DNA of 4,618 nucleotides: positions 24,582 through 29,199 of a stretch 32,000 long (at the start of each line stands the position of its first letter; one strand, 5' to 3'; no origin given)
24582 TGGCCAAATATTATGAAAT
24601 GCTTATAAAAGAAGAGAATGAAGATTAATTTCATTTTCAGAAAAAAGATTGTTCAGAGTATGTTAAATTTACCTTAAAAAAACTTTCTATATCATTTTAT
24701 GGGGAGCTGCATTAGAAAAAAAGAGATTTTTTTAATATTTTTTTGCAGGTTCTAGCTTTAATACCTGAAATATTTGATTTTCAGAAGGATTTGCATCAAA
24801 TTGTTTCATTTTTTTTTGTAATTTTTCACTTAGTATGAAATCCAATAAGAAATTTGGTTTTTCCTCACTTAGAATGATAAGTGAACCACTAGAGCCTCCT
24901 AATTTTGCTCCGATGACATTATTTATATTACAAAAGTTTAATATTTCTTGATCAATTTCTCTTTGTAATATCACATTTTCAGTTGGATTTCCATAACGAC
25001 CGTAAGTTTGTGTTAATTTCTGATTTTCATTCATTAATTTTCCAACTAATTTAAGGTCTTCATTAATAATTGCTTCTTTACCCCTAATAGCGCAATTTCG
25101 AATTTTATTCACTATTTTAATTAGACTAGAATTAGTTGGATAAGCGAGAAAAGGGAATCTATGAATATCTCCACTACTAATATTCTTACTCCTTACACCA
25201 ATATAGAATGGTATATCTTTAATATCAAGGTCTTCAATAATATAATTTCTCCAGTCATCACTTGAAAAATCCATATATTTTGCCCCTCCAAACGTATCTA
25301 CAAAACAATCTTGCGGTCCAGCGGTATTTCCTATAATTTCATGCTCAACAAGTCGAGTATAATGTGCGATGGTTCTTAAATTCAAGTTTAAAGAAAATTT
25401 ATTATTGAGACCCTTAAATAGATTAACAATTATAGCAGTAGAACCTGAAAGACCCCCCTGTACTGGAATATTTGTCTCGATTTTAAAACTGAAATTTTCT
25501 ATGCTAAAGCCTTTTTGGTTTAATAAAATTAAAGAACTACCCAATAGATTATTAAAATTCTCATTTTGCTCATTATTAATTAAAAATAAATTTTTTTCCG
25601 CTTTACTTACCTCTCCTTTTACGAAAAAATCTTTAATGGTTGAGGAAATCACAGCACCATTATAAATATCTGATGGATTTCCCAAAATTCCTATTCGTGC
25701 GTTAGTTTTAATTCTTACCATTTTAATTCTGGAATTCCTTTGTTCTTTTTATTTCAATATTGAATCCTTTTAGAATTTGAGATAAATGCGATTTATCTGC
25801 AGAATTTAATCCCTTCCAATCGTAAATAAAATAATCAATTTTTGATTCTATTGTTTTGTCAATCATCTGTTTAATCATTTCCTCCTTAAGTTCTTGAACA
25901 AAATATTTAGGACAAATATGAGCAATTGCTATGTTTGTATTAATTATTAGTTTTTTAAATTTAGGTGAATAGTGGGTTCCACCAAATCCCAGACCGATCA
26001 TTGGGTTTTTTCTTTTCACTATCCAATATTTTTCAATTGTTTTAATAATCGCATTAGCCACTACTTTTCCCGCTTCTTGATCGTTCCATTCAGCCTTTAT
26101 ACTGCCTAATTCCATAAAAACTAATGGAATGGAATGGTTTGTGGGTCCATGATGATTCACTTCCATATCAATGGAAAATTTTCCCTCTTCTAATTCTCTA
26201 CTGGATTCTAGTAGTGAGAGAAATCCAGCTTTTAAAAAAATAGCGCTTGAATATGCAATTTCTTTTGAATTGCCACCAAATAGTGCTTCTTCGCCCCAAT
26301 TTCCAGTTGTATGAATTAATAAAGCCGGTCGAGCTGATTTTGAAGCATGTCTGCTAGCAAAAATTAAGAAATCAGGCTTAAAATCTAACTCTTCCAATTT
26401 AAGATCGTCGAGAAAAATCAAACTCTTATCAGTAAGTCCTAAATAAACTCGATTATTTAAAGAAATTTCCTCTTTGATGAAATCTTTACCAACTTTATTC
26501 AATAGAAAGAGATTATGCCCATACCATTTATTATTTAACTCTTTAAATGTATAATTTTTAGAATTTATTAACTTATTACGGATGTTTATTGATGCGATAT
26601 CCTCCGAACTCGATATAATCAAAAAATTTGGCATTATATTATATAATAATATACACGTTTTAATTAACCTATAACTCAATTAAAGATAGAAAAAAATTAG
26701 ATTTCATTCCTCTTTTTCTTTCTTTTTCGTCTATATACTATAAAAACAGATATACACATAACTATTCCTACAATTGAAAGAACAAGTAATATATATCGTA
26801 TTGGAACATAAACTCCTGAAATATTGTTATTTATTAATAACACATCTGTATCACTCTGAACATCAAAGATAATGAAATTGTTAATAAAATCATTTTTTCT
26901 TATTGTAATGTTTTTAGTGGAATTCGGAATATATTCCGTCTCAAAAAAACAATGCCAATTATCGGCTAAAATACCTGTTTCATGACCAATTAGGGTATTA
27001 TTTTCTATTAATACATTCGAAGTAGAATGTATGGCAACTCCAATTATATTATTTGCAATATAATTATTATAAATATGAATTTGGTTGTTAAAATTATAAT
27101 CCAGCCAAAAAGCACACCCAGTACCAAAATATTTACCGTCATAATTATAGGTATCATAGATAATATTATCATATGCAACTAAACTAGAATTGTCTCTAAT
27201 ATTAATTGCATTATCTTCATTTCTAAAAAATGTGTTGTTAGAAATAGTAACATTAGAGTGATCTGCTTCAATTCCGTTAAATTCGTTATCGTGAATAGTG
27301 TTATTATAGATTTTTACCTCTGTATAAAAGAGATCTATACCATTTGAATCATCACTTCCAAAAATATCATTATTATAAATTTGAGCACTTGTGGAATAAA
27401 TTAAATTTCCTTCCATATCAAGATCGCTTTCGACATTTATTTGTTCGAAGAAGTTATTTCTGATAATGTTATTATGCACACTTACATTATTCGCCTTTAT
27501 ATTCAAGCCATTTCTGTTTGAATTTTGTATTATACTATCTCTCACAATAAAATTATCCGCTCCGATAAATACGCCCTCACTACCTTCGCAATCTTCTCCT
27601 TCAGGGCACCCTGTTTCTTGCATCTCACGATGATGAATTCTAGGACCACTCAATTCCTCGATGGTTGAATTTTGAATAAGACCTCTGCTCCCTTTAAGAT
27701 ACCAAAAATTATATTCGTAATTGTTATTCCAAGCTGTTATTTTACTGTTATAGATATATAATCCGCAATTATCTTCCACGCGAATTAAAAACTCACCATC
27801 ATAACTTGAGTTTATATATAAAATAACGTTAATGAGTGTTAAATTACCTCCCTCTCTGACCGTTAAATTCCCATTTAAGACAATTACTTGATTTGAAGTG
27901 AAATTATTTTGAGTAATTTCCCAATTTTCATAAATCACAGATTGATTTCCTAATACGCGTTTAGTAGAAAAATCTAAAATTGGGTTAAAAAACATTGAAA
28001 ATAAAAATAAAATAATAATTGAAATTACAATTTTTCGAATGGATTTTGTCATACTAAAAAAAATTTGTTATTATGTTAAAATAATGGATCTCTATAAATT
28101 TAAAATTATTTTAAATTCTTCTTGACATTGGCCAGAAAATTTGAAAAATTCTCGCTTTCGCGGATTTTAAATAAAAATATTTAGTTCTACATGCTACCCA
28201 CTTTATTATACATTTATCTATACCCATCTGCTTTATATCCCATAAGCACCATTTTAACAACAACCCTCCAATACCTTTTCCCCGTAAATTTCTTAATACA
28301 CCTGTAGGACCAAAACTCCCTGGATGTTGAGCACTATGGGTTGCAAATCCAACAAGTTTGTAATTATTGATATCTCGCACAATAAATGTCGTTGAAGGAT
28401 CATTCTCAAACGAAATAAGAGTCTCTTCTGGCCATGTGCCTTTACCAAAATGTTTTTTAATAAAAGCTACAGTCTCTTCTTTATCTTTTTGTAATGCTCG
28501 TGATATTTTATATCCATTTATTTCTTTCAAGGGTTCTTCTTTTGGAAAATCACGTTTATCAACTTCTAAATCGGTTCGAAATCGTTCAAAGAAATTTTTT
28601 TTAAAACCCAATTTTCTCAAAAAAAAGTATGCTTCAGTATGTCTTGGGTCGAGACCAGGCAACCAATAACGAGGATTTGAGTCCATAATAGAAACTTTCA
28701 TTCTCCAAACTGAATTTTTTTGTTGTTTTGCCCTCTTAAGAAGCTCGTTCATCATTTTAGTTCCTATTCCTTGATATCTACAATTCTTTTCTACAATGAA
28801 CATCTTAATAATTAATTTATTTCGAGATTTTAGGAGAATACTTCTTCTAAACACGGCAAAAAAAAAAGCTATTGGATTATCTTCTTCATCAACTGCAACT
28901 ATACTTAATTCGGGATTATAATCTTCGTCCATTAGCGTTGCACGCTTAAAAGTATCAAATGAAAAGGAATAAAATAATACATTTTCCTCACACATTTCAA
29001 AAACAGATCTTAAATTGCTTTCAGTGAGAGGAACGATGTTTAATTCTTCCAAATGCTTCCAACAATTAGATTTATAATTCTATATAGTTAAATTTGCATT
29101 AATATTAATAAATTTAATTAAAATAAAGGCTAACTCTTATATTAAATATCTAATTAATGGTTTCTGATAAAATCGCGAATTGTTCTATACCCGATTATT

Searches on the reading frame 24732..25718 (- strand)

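Call 99: search_protein_families(library=pfam, proteins=[window:24732-25718:-], max_evalue=0.0001)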
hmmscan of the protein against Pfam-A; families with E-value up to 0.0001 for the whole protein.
window:24732-25718:- (328 aa): 1 family
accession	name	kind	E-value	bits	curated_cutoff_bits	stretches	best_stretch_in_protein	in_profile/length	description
PF00288.32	GHMP_kinases_N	-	2.6e-13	50.4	22.3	1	68-145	13-87/87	GHMP kinases N terminal domain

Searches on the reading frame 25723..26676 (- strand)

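Call 99: search_protein_families(library=pfam, proteins=[window:25723-26676:-], max_evalue=0.0001)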
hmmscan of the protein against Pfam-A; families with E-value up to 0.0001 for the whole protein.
window:25723-26676:- (317 aa): 1 family
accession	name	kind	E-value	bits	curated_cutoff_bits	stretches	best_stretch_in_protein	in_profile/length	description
PF04414.18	tRNA_deacylase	-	1.5e-60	204.7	33.6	1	100-309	4-204/205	D-aminoacyl-tRNA deacylase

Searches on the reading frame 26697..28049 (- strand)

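Call 99: search_protein_families(library=pfam, proteins=[window:26697-28049:-], max_evalue=0.0001)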
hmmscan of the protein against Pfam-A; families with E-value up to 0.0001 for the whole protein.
window:26697-28049:- (450 aa): 1 family
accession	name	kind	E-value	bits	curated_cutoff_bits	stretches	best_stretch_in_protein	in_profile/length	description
PF13229.12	Beta_helix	-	2e-17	63.7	25.9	1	217-365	5-147/158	Right handed beta helix region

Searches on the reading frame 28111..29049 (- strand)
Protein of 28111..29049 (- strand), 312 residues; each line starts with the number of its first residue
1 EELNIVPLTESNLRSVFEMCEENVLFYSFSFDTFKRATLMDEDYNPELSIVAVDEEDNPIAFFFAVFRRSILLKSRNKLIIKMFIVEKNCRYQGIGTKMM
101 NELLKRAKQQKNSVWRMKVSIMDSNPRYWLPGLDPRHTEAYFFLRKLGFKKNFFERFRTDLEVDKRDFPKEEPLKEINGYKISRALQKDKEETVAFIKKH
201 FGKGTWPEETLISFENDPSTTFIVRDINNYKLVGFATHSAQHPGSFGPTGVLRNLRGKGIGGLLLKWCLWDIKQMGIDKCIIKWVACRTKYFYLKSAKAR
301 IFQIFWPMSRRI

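Call 99: search_protein_families(library=pfam, proteins=[window:28111-29049:-], max_evalue=0.0001)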
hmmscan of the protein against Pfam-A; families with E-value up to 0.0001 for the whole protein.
window:28111-29049:- (312 aa): 4 families
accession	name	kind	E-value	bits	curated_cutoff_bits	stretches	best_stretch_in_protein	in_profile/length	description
PF00583.31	Acetyltransf_1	-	2.9e-15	57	20.7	2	31-112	16-92/116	Acetyltransferase (GNAT) family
PF13508.13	Acetyltransf_7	-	6.3e-12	46.1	27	1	55-150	10-83/84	Acetyltransferase (GNAT) domain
PF13673.13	Acetyltransf_10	-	1.4e-08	35.2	23.6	1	48-119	31-92/128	Acetyltransferase (GNAT) domain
PF14542.12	Acetyltransf_CG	-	6.6e-06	26.6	30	0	76-114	22-60/80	GCN5-related N-acetyl-transferase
